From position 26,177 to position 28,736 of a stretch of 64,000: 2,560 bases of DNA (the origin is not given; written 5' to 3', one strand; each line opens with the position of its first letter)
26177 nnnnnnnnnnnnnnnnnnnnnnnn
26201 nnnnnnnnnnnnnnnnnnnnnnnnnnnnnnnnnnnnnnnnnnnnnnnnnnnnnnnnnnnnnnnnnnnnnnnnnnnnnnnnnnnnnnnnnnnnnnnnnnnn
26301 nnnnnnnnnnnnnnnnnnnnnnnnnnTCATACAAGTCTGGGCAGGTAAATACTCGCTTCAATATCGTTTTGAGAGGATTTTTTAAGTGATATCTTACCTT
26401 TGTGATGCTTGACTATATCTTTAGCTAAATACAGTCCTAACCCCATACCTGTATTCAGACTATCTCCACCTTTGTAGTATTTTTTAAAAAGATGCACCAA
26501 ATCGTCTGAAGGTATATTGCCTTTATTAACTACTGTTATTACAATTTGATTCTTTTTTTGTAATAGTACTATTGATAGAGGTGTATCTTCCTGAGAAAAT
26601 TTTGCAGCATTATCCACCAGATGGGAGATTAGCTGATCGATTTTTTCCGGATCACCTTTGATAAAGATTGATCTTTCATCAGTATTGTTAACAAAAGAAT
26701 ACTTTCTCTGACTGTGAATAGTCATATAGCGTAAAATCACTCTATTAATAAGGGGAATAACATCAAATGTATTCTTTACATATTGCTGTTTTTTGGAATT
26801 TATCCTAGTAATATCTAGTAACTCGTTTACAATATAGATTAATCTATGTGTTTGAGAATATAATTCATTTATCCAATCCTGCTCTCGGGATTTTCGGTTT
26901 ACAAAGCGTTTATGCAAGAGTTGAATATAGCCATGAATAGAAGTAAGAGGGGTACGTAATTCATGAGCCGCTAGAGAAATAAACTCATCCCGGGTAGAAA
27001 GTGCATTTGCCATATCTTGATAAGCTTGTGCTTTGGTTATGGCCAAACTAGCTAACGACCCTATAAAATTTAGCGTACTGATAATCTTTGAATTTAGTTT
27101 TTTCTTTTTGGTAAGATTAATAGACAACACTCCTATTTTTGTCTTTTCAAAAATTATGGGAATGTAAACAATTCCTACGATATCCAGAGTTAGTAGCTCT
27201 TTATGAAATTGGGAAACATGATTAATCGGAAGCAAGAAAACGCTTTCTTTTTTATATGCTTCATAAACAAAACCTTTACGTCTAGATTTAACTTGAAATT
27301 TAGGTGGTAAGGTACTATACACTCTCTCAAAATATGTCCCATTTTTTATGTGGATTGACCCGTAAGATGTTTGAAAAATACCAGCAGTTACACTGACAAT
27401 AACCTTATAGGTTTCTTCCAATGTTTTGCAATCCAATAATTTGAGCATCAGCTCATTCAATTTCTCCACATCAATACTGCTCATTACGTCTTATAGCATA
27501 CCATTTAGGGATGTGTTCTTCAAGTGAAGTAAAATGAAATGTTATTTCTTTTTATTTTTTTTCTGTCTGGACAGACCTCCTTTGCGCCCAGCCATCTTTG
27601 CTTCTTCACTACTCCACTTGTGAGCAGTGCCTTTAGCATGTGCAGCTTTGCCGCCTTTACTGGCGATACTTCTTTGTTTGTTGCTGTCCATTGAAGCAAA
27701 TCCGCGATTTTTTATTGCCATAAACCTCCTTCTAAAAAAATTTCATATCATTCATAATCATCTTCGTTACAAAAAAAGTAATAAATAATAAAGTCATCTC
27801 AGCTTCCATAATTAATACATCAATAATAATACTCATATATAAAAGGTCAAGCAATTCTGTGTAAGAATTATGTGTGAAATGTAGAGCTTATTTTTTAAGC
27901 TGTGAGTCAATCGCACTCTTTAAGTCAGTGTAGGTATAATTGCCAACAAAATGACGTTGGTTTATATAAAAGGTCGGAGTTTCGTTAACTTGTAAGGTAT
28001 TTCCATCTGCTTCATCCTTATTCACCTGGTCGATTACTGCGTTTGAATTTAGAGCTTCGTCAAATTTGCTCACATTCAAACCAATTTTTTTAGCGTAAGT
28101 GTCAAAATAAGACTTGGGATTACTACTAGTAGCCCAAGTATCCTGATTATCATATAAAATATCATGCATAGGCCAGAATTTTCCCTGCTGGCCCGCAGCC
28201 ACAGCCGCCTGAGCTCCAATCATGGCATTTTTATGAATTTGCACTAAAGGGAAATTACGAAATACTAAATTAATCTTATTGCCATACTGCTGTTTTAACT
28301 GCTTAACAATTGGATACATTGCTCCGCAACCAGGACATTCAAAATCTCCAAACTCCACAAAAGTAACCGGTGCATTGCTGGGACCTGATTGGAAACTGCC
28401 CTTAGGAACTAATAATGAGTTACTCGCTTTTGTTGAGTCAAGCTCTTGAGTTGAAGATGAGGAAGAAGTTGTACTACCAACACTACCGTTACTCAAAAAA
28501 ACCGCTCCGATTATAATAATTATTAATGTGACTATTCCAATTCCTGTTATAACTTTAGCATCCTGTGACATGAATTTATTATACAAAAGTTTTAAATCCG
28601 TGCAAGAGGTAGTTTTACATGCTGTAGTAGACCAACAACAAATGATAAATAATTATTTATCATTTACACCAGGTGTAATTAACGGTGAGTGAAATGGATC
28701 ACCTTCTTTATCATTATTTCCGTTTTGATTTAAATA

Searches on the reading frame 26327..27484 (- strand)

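Call 25: search_protein_families(library=pfam, proteins=[window:26327-27484:-], max_evalue=0.001)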
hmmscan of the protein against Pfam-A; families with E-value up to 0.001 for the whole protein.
window:26327-27484:- (385 aa): 3 families
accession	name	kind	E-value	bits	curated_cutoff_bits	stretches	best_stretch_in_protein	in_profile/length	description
PF02518.31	HATPase_c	-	1.6e-16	61.2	26.4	1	277-382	1-108/111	Histidine kinase-, DNA gyrase B-, and HSP90-like ATPase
PF00512.31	HisKA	-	5.8e-15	55.5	26.9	1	165-230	2-65/66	His Kinase A (phospho-acceptor) domain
PF13185.12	GAF_2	-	7.7e-06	26.6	28.6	1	20-149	2-135/136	GAF domain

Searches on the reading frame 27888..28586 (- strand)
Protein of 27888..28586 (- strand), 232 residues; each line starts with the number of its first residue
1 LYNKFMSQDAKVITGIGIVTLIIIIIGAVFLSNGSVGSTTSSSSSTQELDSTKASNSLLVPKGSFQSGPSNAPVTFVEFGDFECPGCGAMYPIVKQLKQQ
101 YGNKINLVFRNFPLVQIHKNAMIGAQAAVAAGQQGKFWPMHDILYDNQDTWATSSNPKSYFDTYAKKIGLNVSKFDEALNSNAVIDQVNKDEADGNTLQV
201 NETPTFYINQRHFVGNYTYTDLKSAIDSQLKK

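Call 25: search_protein_families(library=pfam, proteins=[window:27888-28586:-], max_evalue=0.001)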
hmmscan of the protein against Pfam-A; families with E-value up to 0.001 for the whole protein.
window:27888-28586:- (232 aa): 3 families
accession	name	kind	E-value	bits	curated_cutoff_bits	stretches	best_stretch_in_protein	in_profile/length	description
PF13462.12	Thioredoxin_4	-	4.5e-28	99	23.2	1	67-227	8-164/165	Thioredoxin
PF01323.26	DSBA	-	3.6e-16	59.9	25.6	1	77-226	3-190/191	DSBA-like thioredoxin domain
PF13743.12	Thioredoxin_5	-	8.8e-06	26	27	0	162-208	117-163/186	Thioredoxin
